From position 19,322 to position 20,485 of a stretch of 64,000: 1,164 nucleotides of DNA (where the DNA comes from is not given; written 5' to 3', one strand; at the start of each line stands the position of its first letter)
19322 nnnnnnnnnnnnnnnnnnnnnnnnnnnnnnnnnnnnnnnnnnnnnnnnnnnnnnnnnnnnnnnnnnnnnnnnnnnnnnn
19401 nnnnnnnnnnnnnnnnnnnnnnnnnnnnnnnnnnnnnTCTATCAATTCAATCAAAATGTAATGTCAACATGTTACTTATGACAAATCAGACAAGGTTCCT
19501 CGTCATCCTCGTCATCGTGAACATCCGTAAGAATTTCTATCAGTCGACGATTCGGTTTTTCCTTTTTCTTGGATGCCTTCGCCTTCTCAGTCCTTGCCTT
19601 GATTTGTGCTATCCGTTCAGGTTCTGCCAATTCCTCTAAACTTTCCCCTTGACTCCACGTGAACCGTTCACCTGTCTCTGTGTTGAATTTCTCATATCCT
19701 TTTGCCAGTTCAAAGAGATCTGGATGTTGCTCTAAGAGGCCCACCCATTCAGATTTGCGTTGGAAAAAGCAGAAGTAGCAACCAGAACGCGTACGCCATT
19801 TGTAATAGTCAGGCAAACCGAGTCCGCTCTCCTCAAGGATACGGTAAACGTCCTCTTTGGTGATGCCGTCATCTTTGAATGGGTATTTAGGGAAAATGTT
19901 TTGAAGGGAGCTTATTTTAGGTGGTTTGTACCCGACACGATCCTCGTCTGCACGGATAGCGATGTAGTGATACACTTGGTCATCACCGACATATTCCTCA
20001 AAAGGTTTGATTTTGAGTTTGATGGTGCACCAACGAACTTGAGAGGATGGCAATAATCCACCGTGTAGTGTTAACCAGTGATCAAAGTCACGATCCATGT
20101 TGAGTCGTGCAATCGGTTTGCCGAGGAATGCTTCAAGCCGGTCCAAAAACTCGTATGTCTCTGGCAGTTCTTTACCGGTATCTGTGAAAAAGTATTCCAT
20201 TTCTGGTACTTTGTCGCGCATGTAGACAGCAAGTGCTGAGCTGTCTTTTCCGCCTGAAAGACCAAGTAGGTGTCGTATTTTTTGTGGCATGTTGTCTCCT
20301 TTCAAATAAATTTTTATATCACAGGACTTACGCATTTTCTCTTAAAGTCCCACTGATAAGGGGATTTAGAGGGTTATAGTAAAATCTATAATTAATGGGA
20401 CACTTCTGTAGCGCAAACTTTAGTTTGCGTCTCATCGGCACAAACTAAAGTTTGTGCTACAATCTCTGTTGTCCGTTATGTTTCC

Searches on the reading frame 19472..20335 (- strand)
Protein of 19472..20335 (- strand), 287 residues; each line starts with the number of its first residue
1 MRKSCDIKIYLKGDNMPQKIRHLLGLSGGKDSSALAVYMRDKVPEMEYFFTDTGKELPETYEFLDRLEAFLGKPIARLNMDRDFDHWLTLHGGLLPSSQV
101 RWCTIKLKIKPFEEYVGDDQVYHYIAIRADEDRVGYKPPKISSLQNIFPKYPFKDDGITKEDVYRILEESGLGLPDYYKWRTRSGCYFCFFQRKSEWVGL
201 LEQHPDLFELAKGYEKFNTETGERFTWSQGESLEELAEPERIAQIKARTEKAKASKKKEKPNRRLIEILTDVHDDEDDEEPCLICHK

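Call 4: search_protein_families(library=pfam, proteins=[window:19472-20335:-], max_evalue=0.01)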
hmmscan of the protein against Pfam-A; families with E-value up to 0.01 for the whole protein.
window:19472-20335:- (287 aa): 1 family
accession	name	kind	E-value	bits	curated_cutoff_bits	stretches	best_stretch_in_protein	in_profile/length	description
PF01507.26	PAPS_reduct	-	2.7e-10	41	22.5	1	25-149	5-129/175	Phosphoadenosine phosphosulfate reductase domain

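Call 5: search_protein_families(library=padloc, proteins=[window:19472-20335:-], max_evalue=0.01)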
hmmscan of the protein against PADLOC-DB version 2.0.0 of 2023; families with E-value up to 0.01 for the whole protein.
window:19472-20335:- (287 aa): 4 families
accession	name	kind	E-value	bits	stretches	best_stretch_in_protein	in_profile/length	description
PDLC02782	SspD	-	1.8e-119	396.5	1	21-287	1-277/277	SspD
PDLC02510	BrxP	-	1.2e-08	31.7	1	24-193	137-317/779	BrxP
PDLC02662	DndC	-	6e-06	23.5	1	92-118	119-145/481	DndC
PDLC02661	DndC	-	1.9e-05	21.9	1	92-118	115-141/468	DndC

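Call 6: search_protein_families(library=ncbifam, proteins=[window:19472-20335:-], max_evalue=0.01)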
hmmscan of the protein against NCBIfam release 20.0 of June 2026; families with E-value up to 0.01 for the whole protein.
window:19472-20335:- (287 aa): 9 families
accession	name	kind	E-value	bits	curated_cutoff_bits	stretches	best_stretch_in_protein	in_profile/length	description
NF010367.0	PRK13795.1-2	equivalog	8.8e-14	50.9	456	1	15-255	238-482/584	hypothetical protein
NF006327.0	PRK08557.1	equivalog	2.3e-13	49.7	366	1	26-211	188-376/415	hypothetical protein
NF006351.0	PRK08576.1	equivalog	4.8e-12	45.2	290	1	25-209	240-420/436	hypothetical protein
NF010368.0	PRK13795.1-3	equivalog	4.5e-10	38.4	588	1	25-224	253-452/635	hypothetical protein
NF010366.0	PRK13795.1-1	equivalog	2.1e-08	32.8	745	1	24-210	271-464/667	hypothetical protein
NF010369.0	PRK13795.1-4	equivalog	3.4e-07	28.9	1086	1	24-209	256-448/633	hypothetical protein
NF005316.0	PRK06850.1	equivalog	3.5e-05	22.8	536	1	87-118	115-148/505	hypothetical protein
NF002537.0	PRK02090.1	equivalog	4.7e-05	23.1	154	1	24-120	45-143/244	phosphoadenylyl-sulfate reductase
TIGR03183.1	DNA_S_dndC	equivalog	0.0013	17.7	290.4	0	94-118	108-132/447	DNA phosphorothioation system sulfurtransferase DndC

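Call 65: search_dna_similar(query=window:19472-20335:-, collection=plasmids, mode=protein, max_rows=60, max_evalue=1e-20)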
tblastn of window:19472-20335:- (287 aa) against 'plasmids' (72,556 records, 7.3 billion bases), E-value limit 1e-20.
Records with a match: 71; places in all: 71; records where one place covers at least 80% of the query: 55.
Best place of each record, by identity: <60% 71.
By first word of the organism name: Rhizobium 6; Agrobacterium 4; Acinetobacter 4; Sphingomonas 4; Sinorhizobium 3; Hymenobacter 3; Sphingobium 3; Burkholderia 3; Trichormus 2; Candidatus 2; and 31 more.
By predicted mobility (MOB-suite, as given by PLSDB): non-mobilizable 34; conjugative 28; mobilizable 9.
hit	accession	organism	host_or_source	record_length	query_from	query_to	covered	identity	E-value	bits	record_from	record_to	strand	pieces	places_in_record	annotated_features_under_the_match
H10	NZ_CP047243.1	Trichormus variabilis 0441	cell culture,thermal spring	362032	7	286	98%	58.7%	5e-95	313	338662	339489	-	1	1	phosphoadenosine phosphosulfate reductase family protein | hypothetical protein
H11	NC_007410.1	Trichormus variabilis ATCC 29413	-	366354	7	286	98%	58.7%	5e-95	313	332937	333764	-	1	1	phosphoadenosine phosphosulfate reductase family protein | hypothetical protein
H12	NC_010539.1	Crocosphaera subtropica ATCC 51142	-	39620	14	286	95%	59.1%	3e-90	299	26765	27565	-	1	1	phosphoadenosine phosphosulfate reductase family protein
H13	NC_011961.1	Thermomicrobium roseum DSM 5159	-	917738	18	286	94%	58.9%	3e-96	317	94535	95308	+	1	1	phosphoadenosine phosphosulfate reductase family protein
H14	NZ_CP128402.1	Candidatus Chlorohelix allophototropha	Single colony of Candidatus Chlorohelix ...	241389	16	285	94%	58.2%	2e-92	305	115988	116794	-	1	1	phosphoadenosine phosphosulfate reductase family protein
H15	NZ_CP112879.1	Pseudanabaena galeata CCNP1313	-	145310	21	286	93%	58.3%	1e-90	301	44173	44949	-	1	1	phosphoadenosine phosphosulfate reductase family protein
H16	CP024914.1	Cyanobacterium sp. HL-69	cell culture,enrichment cultures from ...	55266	18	286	94%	57.2%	3e-92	305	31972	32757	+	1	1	Phosphoadenylyl-sulfate reductase [thioredoxin]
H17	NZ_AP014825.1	Geminocystis sp. NIES-3709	-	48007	18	286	94%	57.2%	4e-88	293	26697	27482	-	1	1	phosphoadenosine phosphosulfate reductase family protein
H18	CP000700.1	Rhizorhabdus wittichii RW1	-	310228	2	285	99%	54.0%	3e-89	296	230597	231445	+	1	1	phosphoadenosine phosphosulfate reductase | hypothetical protein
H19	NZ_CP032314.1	Pannonibacter phragmitetus BB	cell culture,soil under ...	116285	12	287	96%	55.4%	6e-84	281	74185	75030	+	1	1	phosphoadenosine phosphosulfate reductase family protein | ATP-binding protein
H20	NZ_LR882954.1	Planktothrix agardhii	-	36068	19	286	93%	56.7%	2e-92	305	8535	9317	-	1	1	phosphoadenosine phosphosulfate reductase family protein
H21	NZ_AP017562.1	Pseudanabaena sp. ABRG5-3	-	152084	21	286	93%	56.9%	1e-74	306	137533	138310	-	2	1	none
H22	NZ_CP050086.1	Rhizobium leguminosarum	Trifolium pratense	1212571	13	285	95%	55.4%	4e-89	296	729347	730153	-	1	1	record has no annotation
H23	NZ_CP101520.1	Ensifer adhaerens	cell cuture,rhizosphere soil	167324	21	285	92%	56.7%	5e-89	296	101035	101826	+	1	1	phosphoadenosine phosphosulfate reductase family protein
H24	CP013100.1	Candidatus Tenderia electrophaga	mixed culture,Biocathode MCL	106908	2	287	100%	52.5%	2e-80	271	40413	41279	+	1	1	hypothetical protein | ATP-binding protein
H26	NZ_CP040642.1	Agrobacterium sp. T29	Single strain culture,soil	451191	21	285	92%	56.3%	2e-86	288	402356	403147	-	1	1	phosphoadenosine phosphosulfate reductase family protein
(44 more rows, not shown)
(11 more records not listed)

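Call 107: get_annotated_region(hit=H26, flank=11000)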
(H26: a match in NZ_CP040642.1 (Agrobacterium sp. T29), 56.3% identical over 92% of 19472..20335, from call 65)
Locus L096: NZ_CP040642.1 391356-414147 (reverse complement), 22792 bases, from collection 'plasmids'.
description: Agrobacterium sp. T29 plasmid unnamed2, complete sequence
organism: Agrobacterium sp. T29 (NCBI taxid 2580515)
taxonomy: Bacteria; Pseudomonadota; Alphaproteobacteria; Hyphomicrobiales; Rhizobiaceae; Agrobacterium; Agrobacterium sp. T29
host: -; source: Single strain culture,soil; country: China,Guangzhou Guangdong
typing (MOB-suite, as given by PLSDB): conjugative; relaxase MOBQ; mating-pair formation MPF_T
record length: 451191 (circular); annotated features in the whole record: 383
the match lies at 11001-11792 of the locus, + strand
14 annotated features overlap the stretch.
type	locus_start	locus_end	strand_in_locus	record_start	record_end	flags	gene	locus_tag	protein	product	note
CDS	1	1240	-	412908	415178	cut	-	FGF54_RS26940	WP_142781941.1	P-loop NTPase fold protein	-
CDS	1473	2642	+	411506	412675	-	-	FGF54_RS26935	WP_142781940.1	ATP-binding protein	-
CDS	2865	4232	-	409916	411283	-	-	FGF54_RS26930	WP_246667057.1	transposase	-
CDS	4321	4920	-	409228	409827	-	-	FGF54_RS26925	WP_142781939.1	poly-gamma-glutamate hydrolase family protein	-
CDS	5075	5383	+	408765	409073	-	-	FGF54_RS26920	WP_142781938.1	XRE family transcriptional regulator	-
CDS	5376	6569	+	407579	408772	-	-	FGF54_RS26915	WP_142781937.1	cysteine desulfurase family protein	-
CDS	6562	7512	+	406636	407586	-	-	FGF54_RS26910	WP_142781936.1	DUF4007 family protein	-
CDS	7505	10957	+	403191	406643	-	-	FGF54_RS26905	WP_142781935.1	ATP-binding protein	-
CDS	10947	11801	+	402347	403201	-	-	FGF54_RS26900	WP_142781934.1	phosphoadenosine phosphosulfate reductase family protein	-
CDS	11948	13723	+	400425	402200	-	-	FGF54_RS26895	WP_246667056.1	hypothetical protein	-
CDS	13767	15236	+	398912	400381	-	-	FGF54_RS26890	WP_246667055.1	hypothetical protein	-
CDS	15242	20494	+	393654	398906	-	-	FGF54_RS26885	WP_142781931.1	FtsK/SpoIIIE domain-containing protein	-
CDS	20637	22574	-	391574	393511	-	-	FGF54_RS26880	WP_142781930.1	hypothetical protein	-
CDS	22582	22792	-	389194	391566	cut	-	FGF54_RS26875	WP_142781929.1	ATP-binding protein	-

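Call 108: get_annotated_region(hit=H10, flank=11000)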
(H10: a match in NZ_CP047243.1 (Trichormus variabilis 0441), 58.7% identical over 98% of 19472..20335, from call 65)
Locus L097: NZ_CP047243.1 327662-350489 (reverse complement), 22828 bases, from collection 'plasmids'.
description: Trichormus variabilis 0441 plasmid unnamed1, complete sequence
organism: Trichormus variabilis 0441 (NCBI taxid 375899)
taxonomy: Bacteria; Cyanobacteriota; Cyanophyceae; Nostocales; Nostocaceae; Trichormus; Trichormus variabilis; Trichormus variabilis 0441
host: -; source: cell culture,thermal spring; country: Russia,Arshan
typing (MOB-suite, as given by PLSDB): conjugative; replicon rep_cluster_38; relaxase MOBV,MOBV; mating-pair formation MPF_T
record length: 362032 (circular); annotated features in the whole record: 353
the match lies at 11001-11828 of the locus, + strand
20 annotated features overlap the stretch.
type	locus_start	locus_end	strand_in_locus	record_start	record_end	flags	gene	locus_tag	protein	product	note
CDS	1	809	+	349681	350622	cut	-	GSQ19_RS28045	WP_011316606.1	hypothetical protein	-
CDS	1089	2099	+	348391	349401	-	-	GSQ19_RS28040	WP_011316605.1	hypothetical protein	-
CDS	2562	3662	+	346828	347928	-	-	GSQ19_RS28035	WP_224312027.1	ParM/StbA family protein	GO:0030541 - plasmid partitioning [Evidence IEA]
CDS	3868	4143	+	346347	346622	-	-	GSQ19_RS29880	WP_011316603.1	hypothetical protein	-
CDS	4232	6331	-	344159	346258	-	-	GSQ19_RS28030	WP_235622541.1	DNA phosphorothioation-associated putative methyltransferase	-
CDS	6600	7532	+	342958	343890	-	-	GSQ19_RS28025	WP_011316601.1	DUF4007 family protein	-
CDS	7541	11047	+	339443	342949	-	-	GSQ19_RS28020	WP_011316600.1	hypothetical protein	-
CDS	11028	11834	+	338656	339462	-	-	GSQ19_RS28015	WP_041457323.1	phosphoadenosine phosphosulfate reductase family protein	-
CDS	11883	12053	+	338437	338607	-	-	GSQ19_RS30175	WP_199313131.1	hypothetical protein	-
CDS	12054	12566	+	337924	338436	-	-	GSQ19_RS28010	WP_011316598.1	hypothetical protein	-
CDS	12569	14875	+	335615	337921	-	-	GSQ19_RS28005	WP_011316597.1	DNA sulfur modification protein DndB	-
CDS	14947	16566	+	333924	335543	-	-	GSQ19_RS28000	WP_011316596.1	DEAD/DEAH box helicase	-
CDS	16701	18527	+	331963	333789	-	-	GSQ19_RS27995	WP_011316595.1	ATP-binding protein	-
CDS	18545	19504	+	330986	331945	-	-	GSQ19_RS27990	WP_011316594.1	phospholipase D family protein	-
CDS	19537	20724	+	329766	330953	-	-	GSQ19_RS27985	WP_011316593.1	cysteine desulfurase family protein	-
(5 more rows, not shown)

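Call 109: search_protein_families(library=pfam, proteins=[L097:16701-18527:+, L097:12054-12566:+, L096:11948-13723:+, L096:13767-15236:+, L096:15242-20494:+], max_evalue=0.001)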
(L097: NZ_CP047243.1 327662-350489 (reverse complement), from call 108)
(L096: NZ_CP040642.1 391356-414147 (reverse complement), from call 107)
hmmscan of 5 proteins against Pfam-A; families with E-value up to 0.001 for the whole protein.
L097:16701-18527:+ (608 aa): 2 families
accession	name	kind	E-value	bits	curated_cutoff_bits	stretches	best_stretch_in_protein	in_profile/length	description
PF13589.12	HATPase_c_3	-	8.6e-21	74.8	25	1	27-158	4-125/137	Histidine kinase-, DNA gyrase B-, and HSP90-like ATPase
PF02518.31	HATPase_c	-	0.00026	21.9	26.4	0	28-111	8-80/111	Histidine kinase-, DNA gyrase B-, and HSP90-like ATPase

L097:12054-12566:+ (170 aa): 0 families

L096:11948-13723:+ (591 aa): 0 families

L096:13767-15236:+ (489 aa): 0 families

L096:15242-20494:+ (1750 aa): 3 families
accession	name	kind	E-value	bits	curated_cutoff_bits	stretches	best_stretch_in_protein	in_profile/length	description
PF01580.24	FtsK_SpoIIIE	-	5.4e-33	114.7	24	1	1512-1669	35-219/221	FtsK/SpoIIIE family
PF12846.13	AAA_10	-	7e-06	25.8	27.5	1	1512-1563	17-64/362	AAA-like domain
PF01935.23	DUF87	-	4.6e-05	24.1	23.2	1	1517-1566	24-68/220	Helicase HerA, central domain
